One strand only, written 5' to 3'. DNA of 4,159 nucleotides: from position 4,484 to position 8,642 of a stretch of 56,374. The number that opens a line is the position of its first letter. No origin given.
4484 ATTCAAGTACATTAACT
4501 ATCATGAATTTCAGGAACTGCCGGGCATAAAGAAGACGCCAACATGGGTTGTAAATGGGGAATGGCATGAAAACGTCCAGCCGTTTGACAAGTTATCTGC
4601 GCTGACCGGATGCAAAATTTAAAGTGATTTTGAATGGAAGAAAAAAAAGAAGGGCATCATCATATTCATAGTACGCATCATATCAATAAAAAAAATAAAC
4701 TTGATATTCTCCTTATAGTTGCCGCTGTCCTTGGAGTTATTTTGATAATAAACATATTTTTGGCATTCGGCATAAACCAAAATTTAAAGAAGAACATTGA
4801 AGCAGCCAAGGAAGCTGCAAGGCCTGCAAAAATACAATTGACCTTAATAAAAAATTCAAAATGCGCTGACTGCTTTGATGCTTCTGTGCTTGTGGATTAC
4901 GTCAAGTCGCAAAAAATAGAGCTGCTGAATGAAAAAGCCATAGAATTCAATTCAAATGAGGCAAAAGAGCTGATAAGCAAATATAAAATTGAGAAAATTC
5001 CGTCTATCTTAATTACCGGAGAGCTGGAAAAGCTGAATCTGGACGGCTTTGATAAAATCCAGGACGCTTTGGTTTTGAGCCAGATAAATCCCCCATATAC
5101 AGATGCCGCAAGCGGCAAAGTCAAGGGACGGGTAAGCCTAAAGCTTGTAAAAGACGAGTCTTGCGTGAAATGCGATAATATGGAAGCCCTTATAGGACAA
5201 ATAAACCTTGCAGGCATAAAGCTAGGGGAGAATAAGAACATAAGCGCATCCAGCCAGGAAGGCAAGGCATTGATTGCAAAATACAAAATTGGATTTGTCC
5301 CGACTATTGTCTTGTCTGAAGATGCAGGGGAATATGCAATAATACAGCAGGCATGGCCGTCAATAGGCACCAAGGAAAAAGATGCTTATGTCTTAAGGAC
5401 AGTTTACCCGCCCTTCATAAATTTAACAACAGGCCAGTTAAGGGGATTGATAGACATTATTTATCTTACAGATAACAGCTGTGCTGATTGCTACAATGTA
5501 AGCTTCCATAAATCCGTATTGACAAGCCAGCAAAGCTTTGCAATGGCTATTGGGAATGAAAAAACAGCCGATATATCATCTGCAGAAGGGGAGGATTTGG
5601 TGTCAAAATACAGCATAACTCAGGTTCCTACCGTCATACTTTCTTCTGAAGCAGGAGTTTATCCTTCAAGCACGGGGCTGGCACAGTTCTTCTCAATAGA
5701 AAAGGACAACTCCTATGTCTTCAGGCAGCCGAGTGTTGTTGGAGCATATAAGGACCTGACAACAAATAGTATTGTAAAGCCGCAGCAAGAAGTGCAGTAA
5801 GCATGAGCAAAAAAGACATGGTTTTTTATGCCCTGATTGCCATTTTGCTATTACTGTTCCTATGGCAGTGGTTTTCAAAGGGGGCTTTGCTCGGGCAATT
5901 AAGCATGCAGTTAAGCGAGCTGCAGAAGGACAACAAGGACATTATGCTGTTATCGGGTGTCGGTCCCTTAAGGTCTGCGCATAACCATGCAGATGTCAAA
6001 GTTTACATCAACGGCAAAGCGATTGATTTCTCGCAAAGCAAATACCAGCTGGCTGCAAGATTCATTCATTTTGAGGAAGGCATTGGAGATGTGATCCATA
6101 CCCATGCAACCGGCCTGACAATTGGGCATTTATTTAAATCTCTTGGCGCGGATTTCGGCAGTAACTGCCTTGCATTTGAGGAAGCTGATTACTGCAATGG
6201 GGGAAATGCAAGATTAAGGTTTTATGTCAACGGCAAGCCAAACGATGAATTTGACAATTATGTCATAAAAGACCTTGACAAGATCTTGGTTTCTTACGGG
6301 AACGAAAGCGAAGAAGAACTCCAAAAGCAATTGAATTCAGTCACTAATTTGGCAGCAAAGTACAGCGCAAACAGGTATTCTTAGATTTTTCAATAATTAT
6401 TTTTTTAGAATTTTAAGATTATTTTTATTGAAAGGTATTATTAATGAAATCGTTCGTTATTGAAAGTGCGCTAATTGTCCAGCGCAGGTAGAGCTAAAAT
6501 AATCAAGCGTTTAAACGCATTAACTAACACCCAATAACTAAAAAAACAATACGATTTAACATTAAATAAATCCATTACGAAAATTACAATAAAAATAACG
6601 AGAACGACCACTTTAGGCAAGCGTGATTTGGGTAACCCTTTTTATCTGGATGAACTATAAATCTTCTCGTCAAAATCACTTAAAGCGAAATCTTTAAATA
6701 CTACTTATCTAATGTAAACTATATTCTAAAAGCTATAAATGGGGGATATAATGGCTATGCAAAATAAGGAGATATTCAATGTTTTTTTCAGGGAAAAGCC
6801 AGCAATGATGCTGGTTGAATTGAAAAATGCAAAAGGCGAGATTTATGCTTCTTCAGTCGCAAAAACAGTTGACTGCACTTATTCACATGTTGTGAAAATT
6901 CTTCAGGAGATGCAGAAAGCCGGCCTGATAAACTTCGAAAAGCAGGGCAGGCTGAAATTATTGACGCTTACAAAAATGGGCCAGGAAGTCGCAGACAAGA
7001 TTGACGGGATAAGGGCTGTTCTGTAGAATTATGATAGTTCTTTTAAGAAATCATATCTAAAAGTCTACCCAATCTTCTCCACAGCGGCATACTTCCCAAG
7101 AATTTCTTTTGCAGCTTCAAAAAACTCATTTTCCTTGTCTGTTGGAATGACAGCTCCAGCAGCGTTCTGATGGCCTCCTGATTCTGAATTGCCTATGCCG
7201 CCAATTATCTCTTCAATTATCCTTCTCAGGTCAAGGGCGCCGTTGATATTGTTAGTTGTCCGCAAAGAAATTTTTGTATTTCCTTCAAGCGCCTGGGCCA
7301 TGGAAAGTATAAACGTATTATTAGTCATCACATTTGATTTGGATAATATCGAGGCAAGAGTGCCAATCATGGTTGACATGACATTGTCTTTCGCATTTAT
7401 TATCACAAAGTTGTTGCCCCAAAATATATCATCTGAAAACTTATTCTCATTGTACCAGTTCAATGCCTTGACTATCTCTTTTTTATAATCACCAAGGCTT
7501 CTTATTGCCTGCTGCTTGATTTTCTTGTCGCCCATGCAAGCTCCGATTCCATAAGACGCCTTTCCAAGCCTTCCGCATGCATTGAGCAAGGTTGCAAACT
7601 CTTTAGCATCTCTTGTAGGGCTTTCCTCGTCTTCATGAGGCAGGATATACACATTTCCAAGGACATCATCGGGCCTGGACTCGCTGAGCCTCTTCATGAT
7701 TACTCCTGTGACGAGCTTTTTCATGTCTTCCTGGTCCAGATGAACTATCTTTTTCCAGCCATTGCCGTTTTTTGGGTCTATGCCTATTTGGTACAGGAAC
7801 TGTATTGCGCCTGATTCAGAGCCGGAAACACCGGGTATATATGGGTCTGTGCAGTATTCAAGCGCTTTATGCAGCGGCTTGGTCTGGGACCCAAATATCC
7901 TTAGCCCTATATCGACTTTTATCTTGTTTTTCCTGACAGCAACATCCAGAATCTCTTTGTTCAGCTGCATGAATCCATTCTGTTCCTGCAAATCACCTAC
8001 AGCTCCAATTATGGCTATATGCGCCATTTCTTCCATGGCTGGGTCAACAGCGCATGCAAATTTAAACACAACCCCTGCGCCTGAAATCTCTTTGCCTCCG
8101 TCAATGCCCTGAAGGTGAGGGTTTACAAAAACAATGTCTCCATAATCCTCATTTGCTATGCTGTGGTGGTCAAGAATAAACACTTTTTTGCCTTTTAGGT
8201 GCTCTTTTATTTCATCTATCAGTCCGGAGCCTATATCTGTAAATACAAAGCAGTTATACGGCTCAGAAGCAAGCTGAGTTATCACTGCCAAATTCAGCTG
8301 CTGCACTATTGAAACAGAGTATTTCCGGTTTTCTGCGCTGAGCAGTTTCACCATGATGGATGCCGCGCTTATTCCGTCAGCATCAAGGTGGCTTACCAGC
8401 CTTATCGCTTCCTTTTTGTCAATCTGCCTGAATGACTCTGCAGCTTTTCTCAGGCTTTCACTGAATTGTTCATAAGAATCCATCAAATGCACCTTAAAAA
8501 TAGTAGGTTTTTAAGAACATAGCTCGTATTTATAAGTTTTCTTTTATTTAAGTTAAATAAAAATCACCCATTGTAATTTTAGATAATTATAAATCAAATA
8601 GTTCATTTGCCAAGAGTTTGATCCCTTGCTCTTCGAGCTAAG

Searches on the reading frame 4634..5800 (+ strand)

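Call 87: search_protein_families(library=pfam, proteins=[window:4634-5800:+], max_evalue=0.00001)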
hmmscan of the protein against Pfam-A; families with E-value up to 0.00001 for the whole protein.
window:4634-5800:+ (388 aa): 1 family
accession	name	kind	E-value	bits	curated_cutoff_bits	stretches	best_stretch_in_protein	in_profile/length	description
PF13098.12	Thioredoxin_2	-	8.6e-08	32.9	27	0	169-235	9-89/104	Thioredoxin-like domain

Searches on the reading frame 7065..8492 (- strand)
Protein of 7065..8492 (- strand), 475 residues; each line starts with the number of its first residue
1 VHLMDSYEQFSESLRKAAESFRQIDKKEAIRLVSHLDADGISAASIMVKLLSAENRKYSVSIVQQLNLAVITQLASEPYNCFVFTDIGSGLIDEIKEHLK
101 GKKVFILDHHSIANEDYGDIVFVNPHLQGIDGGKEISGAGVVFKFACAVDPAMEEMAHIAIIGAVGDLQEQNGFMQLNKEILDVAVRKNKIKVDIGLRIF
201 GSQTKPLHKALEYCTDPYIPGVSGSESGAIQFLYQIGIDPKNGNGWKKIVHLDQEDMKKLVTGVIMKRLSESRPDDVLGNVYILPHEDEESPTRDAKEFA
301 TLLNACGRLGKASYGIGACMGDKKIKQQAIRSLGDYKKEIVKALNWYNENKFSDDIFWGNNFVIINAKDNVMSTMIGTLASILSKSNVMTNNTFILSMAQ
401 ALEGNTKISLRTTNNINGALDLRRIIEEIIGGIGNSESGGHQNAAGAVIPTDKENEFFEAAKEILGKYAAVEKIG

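Call 87: search_protein_families(library=pfam, proteins=[window:7065-8492:-], max_evalue=0.00001)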
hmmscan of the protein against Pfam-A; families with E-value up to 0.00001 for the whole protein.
window:7065-8492:- (475 aa): 3 families
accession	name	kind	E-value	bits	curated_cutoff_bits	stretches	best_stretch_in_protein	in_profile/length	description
PF21763.2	DHH_CID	-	9.1e-22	77.7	27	1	199-275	1-77/84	DHH-CID domain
PF01368.27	DHH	-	7.1e-11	42.9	28.1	1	30-161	2-122/125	DHH family, N-terminal domain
PF02272.25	DHHA1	-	5.3e-10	40.1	25.9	1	363-466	4-101/102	DHHA1 domain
